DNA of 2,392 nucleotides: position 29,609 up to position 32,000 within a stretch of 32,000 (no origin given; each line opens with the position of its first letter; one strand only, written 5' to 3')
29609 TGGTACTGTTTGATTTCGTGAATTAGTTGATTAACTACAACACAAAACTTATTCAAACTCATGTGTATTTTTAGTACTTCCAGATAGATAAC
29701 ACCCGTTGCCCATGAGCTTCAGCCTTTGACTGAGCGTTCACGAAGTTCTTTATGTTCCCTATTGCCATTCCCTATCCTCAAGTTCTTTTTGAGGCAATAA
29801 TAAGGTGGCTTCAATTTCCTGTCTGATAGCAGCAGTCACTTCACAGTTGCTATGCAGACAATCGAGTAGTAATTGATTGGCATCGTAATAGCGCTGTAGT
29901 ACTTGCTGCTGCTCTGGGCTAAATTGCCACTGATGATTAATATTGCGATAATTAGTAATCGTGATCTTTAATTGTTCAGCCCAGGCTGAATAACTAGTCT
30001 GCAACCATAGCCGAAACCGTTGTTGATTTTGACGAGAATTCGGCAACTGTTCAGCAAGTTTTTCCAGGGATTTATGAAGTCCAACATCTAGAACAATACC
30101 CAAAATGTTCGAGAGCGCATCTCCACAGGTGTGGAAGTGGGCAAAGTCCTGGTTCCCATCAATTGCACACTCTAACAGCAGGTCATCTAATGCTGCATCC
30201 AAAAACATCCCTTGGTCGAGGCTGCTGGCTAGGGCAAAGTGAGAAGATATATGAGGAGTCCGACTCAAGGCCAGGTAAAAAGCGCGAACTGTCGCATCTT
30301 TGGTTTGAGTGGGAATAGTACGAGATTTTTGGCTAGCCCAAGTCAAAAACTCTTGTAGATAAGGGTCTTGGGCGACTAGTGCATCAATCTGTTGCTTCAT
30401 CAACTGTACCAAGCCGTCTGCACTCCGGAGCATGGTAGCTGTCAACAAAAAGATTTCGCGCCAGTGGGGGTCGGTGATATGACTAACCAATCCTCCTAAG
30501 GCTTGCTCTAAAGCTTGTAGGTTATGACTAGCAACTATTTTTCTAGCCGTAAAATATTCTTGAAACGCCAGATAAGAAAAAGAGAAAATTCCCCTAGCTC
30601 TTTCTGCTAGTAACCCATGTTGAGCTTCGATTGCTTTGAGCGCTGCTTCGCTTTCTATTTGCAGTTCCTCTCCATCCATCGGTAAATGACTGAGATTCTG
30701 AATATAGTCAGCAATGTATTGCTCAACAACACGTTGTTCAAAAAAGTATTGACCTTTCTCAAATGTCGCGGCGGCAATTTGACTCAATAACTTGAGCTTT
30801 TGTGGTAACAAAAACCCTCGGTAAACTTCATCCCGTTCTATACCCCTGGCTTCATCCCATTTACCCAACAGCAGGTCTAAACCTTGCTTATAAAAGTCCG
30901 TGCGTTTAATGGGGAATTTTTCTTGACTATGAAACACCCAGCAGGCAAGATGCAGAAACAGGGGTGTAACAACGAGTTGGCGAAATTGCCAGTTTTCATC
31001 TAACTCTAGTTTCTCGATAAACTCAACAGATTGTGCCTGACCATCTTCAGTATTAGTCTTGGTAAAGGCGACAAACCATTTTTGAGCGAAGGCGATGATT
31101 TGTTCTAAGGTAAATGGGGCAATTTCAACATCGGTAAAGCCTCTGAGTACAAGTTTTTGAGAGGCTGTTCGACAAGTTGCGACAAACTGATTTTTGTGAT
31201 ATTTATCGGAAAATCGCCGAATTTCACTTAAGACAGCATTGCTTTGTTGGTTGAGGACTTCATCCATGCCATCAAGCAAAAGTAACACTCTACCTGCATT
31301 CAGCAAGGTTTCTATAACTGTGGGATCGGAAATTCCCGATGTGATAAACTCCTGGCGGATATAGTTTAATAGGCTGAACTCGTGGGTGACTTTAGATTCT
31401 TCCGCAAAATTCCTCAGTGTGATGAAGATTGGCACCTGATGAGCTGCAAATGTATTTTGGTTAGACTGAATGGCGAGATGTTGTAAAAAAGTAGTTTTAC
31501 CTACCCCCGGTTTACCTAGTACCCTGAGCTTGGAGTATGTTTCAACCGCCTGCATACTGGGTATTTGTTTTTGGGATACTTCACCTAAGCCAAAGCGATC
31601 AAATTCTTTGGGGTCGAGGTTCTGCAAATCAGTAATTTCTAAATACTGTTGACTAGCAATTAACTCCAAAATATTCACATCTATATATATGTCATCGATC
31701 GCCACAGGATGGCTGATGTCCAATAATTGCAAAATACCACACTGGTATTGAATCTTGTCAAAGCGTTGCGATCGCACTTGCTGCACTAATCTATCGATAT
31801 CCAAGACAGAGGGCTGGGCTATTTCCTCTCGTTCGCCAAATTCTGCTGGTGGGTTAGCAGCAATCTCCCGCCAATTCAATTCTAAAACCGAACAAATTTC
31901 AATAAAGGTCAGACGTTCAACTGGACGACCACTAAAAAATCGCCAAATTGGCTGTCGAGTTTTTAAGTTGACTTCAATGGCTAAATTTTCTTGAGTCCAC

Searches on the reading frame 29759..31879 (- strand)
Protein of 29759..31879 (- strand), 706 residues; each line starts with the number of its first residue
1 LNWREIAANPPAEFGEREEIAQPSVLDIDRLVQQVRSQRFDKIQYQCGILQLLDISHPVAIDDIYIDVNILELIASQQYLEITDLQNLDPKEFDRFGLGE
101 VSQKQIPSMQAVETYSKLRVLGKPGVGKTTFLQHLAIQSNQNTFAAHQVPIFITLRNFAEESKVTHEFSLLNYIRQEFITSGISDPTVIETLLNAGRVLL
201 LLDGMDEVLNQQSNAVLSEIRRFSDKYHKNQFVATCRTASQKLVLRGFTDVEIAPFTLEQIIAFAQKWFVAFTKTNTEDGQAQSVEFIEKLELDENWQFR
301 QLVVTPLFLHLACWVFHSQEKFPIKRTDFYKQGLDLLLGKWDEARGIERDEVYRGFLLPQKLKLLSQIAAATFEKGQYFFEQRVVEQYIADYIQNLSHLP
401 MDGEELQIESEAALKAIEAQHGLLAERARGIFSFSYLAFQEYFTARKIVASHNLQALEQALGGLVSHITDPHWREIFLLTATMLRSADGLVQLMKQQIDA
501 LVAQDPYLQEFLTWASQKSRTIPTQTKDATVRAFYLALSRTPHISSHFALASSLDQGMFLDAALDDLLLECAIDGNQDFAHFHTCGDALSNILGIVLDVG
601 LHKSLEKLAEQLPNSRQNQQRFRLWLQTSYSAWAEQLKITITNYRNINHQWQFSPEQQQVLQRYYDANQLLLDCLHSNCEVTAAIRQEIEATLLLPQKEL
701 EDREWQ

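Call 14: search_protein_families(library=pfam, proteins=[window:29759-31879:-], max_evalue=0.001)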
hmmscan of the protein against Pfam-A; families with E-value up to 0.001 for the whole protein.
window:29759-31879:- (706 aa): 4 families
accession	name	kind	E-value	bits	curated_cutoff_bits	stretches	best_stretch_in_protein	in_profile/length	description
PF22727.1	NCH2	-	1.3e-33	115.5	27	1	601-696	1-96/96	NACHT C-terminal Helical domain 2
PF05729.18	NACHT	-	1.8e-17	64.1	26.7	1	120-269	5-164/167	NACHT domain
PF13401.12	AAA_22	-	3.3e-05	24.7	27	1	120-226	10-110/130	AAA domain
PF20720.3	nSTAND3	-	4e-05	23.8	27.2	0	109-238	11-112/155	Novel STAND NTPase 3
